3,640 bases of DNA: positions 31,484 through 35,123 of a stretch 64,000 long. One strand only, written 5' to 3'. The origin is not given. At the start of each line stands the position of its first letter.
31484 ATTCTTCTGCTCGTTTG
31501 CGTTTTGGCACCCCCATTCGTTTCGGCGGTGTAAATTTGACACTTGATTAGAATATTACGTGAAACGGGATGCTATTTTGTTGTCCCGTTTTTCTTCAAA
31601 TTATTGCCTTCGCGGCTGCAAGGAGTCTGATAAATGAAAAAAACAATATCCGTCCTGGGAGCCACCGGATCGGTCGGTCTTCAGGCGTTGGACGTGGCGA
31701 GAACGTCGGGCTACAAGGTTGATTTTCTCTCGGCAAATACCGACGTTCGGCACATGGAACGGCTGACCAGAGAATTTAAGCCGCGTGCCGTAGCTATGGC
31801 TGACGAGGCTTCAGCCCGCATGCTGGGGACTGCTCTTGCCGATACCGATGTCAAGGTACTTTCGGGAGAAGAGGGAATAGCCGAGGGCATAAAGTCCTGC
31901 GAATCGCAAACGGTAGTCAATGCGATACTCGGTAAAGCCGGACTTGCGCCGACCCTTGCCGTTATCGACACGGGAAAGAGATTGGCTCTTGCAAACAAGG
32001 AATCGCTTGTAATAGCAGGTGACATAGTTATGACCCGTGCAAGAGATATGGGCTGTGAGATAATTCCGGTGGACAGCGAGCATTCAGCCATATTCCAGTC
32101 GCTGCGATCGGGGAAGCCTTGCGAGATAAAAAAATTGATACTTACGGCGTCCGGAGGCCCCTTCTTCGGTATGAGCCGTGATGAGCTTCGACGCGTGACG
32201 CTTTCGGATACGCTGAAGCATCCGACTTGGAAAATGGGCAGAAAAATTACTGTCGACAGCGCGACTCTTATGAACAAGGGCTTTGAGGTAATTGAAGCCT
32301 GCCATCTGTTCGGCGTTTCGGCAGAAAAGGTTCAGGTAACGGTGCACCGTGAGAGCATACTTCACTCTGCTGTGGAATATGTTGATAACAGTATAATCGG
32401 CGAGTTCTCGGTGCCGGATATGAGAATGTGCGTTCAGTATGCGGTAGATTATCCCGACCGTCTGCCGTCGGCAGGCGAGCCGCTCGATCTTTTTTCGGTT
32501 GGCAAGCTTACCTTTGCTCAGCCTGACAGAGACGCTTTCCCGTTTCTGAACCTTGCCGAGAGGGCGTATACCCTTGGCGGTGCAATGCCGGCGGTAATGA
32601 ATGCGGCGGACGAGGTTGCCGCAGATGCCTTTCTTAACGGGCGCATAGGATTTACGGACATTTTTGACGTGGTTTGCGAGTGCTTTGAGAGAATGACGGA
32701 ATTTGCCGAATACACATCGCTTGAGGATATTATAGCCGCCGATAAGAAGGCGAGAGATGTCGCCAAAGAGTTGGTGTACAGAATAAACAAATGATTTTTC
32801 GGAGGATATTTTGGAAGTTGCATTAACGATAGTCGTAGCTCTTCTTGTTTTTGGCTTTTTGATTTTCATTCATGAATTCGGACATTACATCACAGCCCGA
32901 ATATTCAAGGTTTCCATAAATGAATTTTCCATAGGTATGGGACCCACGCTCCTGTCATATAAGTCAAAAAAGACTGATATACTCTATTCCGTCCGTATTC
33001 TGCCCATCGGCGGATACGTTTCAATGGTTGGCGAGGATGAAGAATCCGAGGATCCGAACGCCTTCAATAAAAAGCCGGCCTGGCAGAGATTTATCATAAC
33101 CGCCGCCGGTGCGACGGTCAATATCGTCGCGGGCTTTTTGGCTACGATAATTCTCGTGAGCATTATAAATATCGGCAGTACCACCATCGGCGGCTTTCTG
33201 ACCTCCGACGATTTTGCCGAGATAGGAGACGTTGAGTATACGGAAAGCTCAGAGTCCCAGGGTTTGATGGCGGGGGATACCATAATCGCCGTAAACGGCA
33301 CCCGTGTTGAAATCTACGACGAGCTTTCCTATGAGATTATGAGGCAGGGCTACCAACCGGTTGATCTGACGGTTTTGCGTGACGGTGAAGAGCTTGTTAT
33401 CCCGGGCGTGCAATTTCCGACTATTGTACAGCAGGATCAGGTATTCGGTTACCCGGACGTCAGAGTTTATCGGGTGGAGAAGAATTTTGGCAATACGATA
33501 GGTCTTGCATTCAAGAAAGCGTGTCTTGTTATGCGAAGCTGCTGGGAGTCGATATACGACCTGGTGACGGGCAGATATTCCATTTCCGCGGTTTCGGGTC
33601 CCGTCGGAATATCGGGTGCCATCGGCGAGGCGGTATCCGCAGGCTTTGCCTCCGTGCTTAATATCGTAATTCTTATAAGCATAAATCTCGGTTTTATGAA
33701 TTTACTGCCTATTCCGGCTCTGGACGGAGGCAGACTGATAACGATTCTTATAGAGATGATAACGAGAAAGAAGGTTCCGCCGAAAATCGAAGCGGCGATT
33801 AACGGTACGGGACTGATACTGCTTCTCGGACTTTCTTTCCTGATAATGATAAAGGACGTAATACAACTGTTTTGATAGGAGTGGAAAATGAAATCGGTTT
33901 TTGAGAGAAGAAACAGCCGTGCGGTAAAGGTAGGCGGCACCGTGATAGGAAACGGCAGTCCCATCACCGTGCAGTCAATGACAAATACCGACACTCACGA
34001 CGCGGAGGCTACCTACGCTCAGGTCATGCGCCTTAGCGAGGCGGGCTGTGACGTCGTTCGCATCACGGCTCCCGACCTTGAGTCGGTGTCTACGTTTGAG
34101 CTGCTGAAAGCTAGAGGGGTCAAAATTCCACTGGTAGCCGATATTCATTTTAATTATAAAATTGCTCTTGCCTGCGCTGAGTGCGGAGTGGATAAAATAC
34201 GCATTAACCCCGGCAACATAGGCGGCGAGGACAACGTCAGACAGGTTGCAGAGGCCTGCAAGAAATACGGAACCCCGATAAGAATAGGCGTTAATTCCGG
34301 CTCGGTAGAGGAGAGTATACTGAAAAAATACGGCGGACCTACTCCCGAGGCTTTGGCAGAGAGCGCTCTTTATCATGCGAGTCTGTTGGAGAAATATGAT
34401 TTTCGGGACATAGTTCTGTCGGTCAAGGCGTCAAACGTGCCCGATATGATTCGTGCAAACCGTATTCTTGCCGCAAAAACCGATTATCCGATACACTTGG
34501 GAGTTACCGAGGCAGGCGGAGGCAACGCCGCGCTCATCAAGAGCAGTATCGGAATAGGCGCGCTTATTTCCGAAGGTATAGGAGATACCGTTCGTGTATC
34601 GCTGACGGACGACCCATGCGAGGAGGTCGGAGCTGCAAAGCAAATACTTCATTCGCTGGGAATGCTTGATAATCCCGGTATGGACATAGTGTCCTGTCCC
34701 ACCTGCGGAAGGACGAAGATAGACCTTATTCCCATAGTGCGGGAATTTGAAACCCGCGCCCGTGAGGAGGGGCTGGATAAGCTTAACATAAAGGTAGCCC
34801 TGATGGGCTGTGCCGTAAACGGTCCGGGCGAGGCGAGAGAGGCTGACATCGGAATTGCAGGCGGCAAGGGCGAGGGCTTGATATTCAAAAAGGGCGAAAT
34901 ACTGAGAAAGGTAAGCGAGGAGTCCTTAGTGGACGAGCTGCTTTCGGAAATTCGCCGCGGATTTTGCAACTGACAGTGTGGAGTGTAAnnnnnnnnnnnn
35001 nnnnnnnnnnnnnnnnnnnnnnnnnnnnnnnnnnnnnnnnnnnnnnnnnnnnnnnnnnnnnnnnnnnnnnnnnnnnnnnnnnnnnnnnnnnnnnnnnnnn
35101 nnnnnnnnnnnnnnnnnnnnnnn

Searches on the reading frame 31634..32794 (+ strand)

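Call 69: search_protein_families(library=pfam, proteins=[window:31634-32794:+], max_evalue=0.001)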
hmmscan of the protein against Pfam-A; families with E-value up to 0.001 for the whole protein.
window:31634-32794:+ (386 aa): 3 families
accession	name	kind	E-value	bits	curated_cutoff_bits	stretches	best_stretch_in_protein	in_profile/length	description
PF08436.17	DXP_redisom_C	-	7.9e-39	132.1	26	1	143-226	1-84/84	1-deoxy-D-xylulose 5-phosphate reductoisomerase C-terminal domain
PF13288.12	DXPR_C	-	6.6e-37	126.7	27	1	259-375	2-114/115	DXP reductoisomerase C-terminal domain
PF02670.22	DXP_reductoisom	-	4.8e-36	124.7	21.7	1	5-129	1-129/129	1-deoxy-D-xylulose 5-phosphate reductoisomerase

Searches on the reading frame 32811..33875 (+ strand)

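Call 69: search_protein_families(library=pfam, proteins=[window:32811-33875:+], max_evalue=0.001)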
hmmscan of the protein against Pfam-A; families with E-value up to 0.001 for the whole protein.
window:32811-33875:+ (354 aa): 2 families
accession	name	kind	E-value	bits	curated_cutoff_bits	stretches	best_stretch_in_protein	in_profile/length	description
PF02163.28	Peptidase_M50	-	6.7e-60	202.6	27.2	1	10-340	2-220/221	Peptidase family M50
PF13180.12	PDZ_2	-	0.00026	21.6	27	1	140-195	18-74/80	PDZ domain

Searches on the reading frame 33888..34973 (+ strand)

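Call 7: search_protein_families(library=pfam, proteins=[window:33888-34973:+], max_evalue=0.001)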
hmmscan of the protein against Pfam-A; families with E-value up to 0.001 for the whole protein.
window:33888-34973:+ (361 aa): 1 family
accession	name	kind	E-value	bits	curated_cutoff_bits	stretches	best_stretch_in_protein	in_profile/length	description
PF04551.19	GcpE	-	2.6e-143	477.6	32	1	11-356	2-342/343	GcpE protein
